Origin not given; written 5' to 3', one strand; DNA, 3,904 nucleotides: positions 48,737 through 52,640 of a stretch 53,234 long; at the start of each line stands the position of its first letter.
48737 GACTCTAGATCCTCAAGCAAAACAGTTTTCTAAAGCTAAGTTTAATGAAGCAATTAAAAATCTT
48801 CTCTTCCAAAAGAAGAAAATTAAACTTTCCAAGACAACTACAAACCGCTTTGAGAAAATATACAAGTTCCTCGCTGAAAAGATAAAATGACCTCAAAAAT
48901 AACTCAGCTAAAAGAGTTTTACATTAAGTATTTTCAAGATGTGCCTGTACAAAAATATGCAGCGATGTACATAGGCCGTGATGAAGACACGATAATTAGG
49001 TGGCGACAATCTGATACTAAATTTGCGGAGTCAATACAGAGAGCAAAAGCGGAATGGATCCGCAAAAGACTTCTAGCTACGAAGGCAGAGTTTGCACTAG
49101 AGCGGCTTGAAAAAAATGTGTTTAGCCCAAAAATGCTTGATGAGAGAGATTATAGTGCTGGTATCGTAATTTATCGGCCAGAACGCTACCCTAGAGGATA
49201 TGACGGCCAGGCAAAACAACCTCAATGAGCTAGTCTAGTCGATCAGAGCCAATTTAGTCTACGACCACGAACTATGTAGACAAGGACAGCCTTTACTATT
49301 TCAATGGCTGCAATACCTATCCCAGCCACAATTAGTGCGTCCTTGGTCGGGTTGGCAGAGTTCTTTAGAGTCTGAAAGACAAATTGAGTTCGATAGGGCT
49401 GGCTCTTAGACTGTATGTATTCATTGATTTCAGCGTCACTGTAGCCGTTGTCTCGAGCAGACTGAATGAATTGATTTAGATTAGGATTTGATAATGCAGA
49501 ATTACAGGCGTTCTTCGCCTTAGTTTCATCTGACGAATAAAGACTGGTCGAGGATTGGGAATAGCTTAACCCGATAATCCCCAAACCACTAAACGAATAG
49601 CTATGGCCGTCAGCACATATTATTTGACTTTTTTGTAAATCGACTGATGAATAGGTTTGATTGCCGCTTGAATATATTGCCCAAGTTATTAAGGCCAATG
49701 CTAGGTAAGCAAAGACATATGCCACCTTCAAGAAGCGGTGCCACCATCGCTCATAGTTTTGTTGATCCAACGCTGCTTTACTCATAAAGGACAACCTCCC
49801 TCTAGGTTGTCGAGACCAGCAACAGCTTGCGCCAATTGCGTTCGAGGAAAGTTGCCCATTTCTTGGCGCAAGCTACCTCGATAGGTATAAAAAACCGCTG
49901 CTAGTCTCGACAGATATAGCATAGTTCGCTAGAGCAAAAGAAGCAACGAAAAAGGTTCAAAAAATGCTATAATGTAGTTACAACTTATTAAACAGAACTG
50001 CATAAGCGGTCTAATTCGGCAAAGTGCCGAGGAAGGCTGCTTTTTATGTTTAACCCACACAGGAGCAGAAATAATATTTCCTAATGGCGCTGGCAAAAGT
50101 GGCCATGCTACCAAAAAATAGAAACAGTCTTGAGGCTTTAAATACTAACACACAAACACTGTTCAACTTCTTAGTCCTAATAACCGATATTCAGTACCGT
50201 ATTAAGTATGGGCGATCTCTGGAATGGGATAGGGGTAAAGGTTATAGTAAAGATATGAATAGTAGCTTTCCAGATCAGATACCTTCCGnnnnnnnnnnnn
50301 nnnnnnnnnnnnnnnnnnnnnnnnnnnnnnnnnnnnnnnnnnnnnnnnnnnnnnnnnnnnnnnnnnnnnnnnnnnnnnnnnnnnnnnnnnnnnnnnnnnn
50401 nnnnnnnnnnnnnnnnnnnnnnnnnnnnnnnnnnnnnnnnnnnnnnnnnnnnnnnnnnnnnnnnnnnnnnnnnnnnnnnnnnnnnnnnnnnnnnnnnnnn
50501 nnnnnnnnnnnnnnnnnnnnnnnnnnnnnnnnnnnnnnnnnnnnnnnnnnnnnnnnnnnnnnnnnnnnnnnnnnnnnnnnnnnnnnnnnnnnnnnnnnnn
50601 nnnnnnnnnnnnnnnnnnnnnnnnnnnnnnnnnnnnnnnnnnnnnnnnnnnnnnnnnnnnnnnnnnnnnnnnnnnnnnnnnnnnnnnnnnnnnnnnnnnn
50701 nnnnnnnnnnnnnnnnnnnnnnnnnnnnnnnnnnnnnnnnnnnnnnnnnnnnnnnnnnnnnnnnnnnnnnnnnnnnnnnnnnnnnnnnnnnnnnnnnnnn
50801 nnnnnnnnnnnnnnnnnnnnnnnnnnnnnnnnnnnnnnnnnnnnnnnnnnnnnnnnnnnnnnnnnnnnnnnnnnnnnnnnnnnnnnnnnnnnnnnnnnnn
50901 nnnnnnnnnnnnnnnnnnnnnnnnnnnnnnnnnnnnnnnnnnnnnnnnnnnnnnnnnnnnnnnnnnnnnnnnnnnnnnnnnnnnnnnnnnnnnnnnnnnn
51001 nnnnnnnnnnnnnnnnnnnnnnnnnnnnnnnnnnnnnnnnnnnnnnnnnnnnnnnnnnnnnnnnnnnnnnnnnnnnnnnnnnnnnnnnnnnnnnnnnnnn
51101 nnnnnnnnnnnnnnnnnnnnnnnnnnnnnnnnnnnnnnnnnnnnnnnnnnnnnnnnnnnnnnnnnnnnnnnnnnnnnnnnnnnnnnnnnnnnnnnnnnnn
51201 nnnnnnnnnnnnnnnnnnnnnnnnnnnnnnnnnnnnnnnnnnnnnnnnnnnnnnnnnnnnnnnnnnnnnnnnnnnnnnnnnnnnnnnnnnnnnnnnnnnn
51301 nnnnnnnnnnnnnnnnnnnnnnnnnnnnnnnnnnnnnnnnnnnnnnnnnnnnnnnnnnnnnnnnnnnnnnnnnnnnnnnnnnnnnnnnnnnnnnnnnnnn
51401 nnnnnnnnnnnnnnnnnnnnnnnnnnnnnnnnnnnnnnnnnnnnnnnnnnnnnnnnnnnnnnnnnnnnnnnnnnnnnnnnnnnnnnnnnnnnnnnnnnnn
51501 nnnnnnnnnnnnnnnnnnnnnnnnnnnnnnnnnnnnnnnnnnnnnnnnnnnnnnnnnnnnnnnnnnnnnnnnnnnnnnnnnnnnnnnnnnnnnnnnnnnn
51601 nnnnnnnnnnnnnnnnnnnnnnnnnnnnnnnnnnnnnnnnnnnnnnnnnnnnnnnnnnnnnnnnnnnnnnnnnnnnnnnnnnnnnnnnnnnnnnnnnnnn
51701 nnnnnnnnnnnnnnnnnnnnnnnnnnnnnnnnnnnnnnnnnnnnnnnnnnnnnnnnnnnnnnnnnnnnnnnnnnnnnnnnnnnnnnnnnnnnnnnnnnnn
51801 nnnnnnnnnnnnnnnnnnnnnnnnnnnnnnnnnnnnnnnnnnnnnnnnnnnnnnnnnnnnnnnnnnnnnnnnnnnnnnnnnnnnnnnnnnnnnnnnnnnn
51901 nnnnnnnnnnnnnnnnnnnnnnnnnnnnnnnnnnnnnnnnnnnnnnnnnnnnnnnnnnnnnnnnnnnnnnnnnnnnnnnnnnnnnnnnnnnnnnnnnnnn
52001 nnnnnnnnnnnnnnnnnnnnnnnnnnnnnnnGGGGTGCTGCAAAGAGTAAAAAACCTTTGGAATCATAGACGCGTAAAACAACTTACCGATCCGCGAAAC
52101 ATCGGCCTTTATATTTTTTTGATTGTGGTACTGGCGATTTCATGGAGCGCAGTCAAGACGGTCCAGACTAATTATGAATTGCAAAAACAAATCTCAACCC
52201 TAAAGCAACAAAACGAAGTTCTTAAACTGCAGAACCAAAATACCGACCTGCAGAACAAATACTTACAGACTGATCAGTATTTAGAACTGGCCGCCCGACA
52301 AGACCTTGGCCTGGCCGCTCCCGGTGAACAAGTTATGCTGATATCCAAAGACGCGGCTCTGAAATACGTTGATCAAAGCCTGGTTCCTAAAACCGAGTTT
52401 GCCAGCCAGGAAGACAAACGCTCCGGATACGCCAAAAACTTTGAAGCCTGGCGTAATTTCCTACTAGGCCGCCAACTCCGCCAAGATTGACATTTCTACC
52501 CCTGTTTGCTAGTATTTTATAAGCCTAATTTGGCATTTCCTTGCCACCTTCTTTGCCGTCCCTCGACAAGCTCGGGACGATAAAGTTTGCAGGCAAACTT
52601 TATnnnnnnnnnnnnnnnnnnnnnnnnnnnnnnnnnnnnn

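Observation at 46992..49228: OLD-family ATPase-TOPRIM nuclease translationally coupled to a small HTH protein: candidate two-gene defence module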

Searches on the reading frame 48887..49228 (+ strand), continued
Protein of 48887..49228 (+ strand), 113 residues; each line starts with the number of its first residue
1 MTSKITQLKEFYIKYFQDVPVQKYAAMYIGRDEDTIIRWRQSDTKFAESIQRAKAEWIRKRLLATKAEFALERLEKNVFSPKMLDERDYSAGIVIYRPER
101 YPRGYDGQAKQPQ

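Call 57: fold_search(model_id=the predicted structure, library=pdb)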
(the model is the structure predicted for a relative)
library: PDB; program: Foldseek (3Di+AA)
matches with E <= 10: 78; with E <= 0.001: 0
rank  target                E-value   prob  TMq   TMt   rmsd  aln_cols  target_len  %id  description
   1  2ao9_F                2.2e-01  0.69  0.34  0.35  13.7       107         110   18  Structural Genomics, The crystal structure of a Phage protein (phBC6A51) from Bacillus cereus ATCC 14579 (released 2005-09-27)
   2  2ao9_A                2.8e-01  0.51  0.32  0.32  15.1       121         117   17  Structural Genomics, The crystal structure of a Phage protein (phBC6A51) from Bacillus cereus ATCC 14579 (released 2005-09-27)
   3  2ao9_C                4.3e-01  0.47  0.34  0.33  13.6       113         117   18  Structural Genomics, The crystal structure of a Phage protein (phBC6A51) from Bacillus cereus ATCC 14579 (released 2005-09-27)
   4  2ao9_B                5.5e-01  0.44  0.33  0.33  13.8       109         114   16  Structural Genomics, The crystal structure of a Phage protein (phBC6A51) from Bacillus cereus ATCC 14579 (released 2005-09-27)
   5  2ao9_G                5.5e-01  0.41  0.34  0.36  13.7       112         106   18  Structural Genomics, The crystal structure of a Phage protein (phBC6A51) from Bacillus cereus ATCC 14579 (released 2005-09-27)
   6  2ao9_D                5.8e-01  0.41  0.33  0.34  13.7       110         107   17  Structural Genomics, The crystal structure of a Phage protein (phBC6A51) from Bacillus cereus ATCC 14579 (released 2005-09-27)
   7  2ao9_H                8.4e-01  0.33  0.33  0.33  12.8       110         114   17  Structural Genomics, The crystal structure of a Phage protein (phBC6A51) from Bacillus cereus ATCC 14579 (released 2005-09-27)
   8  2ao9_E                8.9e-01  0.30  0.34  0.34  13.7       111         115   18  Structural Genomics, The crystal structure of a Phage protein (phBC6A51) from Bacillus cereus ATCC 14579 (released 2005-09-27)
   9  2ao9_I                1.2e+00  0.20  0.30  0.34  14.1       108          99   17  Structural Genomics, The crystal structure of a Phage protein (phBC6A51) from Bacillus cereus ATCC 14579 (released 2005-09-27)
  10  6w7t_F                1.3e+00  0.23  0.34  0.35  13.5       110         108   14  Structure of PaP3 small terminase (released 2020-11-11)
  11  6w7t_B                1.5e+00  0.18  0.32  0.32  13.8       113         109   14  Structure of PaP3 small terminase (released 2020-11-11)
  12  6w7t_C                1.8e+00  0.18  0.34  0.35  13.8       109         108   15  Structure of PaP3 small terminase (released 2020-11-11)
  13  6j6g_c                2.1e+00  0.11  0.28  0.08  20.8       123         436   15  Cryo-EM structure of the yeast B*-a2 complex at an average resolution of 3.2 angstrom (released 2019-04-24)
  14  4aij_A                2.4e+00  0.15  0.25  0.21  10.3       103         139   12  Crystal structure of RovA from Yersinia in complex with a rovA promoter fragment (released 2012-09-12)
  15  3hef_B                2.6e+00  0.23  0.41  0.37  18.6       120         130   16  Crystal structure of the bacteriophage Sf6 terminase small subunit (released 2010-02-09)
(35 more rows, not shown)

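Call 62: find_encoding_contigs(protein=P0123, flank=6000, max_places=2)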
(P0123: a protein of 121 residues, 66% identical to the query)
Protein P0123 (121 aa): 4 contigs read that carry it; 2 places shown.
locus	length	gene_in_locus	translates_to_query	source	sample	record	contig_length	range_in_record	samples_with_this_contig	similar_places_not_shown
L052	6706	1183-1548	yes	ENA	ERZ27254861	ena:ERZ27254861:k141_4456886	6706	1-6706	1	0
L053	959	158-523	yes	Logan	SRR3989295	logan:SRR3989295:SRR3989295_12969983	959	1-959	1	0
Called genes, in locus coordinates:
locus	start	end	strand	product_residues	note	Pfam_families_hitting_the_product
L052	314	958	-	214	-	-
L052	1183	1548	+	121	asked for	-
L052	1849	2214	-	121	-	-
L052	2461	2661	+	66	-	-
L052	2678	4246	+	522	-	PF00239:Resolvase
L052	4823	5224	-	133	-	PF00702:Hydrolase, PF13419:HAD_2, PF13242:Hydrolase_like (weak)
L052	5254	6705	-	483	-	?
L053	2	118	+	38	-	?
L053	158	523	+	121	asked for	-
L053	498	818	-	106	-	-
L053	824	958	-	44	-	?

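Call 63: find_encoding_contigs(protein=P0126, flank=6000, max_places=2)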
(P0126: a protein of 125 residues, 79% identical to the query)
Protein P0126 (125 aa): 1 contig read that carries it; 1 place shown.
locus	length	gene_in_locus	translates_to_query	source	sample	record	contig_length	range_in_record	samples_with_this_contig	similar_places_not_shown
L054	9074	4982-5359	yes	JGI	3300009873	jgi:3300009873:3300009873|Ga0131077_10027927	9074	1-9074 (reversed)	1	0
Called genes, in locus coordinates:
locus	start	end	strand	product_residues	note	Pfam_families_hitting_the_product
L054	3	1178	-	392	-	?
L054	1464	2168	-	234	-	PF25182:NonGDSL (weak), PF00657:Lipase_GDSL, PF13472:Lipase_GDSL_2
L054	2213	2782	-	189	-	-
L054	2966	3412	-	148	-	-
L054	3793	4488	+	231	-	PF01177:Asp_Glu_race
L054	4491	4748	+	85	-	-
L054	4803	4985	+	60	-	-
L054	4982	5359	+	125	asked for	-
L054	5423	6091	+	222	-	PF05154:TM2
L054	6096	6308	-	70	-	PF13560:HTH_31, PF12844:HTH_19, PF01381:HTH_3, PF13443:HTH_26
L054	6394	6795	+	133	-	-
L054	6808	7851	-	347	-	PF01580:FtsK_SpoIIIE, PF00072:Response_reg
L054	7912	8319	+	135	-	-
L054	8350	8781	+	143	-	-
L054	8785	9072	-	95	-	?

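Call 64: find_encoding_contigs(protein=P0136, flank=6000, max_places=2)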
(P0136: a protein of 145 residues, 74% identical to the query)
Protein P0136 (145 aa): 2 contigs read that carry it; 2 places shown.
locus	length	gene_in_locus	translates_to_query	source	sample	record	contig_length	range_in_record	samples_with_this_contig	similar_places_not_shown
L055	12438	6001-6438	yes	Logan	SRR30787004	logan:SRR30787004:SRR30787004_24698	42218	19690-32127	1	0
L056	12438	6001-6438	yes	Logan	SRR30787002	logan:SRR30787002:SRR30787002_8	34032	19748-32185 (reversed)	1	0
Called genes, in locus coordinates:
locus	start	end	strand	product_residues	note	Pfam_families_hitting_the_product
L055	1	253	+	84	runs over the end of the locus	PF13619:KTSC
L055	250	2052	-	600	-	-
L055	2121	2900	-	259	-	-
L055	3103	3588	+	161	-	-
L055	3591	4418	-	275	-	PF04471:Mrr_cat (weak)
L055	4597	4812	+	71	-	-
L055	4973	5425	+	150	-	PF13274:SocA_Panacea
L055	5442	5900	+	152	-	-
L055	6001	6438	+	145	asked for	-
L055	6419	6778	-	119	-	-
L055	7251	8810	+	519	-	PF00239:Resolvase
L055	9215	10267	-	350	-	PF01808:AICARFT_IMPCHas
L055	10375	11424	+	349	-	PF03741:TerC, PF04332:DUF475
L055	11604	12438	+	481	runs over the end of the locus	PF00133:tRNA-synt_1, PF01921:tRNA-synt_1f (faint), PF09334:tRNA-synt_1g, PF00133:tRNA-synt_1, PF01406:tRNA-synt_1e (weak)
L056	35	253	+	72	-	PF13619:KTSC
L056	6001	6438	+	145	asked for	-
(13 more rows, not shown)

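Call 67: search_protein_families(library=pfam, proteins=[L055:5442-5900:+], max_evalue=0.001)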
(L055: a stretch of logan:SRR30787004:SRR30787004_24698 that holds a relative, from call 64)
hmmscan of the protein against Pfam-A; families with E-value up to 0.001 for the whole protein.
L055:5442-5900:+ (152 aa): 0 families

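Call 70: search_protein_families(library=phrogs, alignment_id=A1, max_evalue=0.001)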
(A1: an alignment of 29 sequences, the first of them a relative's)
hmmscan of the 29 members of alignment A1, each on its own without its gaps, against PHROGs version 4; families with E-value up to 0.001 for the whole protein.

A. member 1, P0121 (113 aa): 1 family
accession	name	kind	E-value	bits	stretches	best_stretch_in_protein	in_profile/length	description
phrog_4044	-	head and packaging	0.00015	22.3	1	10-90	30-112/180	terminase small subunit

B. families by the number of members that match (of 29 scanned): 7 families
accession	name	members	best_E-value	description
phrog_4044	-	19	3.2e-07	terminase small subunit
phrog_309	-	5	5.7e-06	terminase small subunit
phrog_7344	-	2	0.00034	terminase small subunit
phrog_756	-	1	5.5e-05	DNA binding protein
phrog_27232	-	1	0.00047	-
phrog_33798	-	1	0.00052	-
phrog_3064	-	1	0.00077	terminase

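Call 82: search_dna_similar(query=window:48887-49225:+, collection=phages, mode=protein, max_evalue=0.01, max_rows=15)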
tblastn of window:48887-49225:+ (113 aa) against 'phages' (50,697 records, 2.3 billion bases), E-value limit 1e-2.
No match.

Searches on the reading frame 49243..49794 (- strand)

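Call 4: search_protein_families(library=pfam, proteins=[window:49243-49794:-], max_evalue=0.01)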
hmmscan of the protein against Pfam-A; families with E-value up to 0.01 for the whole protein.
window:49243-49794:- (183 aa): 1 family
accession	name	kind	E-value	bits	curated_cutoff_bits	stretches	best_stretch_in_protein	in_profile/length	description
PF17267.7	DUF5333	-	0.002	18.7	27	1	106-135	40-69/110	Family of unknown function (DUF5333)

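Call 5: search_protein_families(library=padloc, proteins=[window:49243-49794:-], max_evalue=0.01)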
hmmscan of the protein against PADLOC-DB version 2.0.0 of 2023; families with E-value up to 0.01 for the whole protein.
window:49243-49794:- (183 aa): 0 families

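Call 8: search_protein_families(library=ncbifam, proteins=[window:49243-49794:-], max_evalue=1)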
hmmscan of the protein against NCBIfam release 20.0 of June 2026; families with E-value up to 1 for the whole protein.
window:49243-49794:- (183 aa): 1 family
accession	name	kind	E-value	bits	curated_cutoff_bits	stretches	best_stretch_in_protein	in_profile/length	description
NF033762.1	social_mot_Tgl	equivalog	0.058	12.7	225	1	8-74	110-179/252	social motility TPR repeat lipoprotein Tgl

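Call 12: search_protein_families(library=phrogs, proteins=[window:49243-49794:-], max_evalue=0.1)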
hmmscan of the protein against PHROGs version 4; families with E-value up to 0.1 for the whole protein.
window:49243-49794:- (183 aa): 1 family
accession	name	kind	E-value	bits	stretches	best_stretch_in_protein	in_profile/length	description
phrog_23284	-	unknown function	0.033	15.5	1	152-182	4-34/75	-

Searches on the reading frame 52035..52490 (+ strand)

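Call 67: search_protein_families(library=pfam, proteins=[window:52035-52490:+], max_evalue=0.001)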
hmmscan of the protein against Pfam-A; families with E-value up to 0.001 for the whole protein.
window:52035-52490:+ (151 aa): 1 family
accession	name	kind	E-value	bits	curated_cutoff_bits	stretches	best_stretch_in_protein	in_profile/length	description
PF04977.20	DivIC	-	2e-12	47.2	28.9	1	28-104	1-78/80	Septum formation initiator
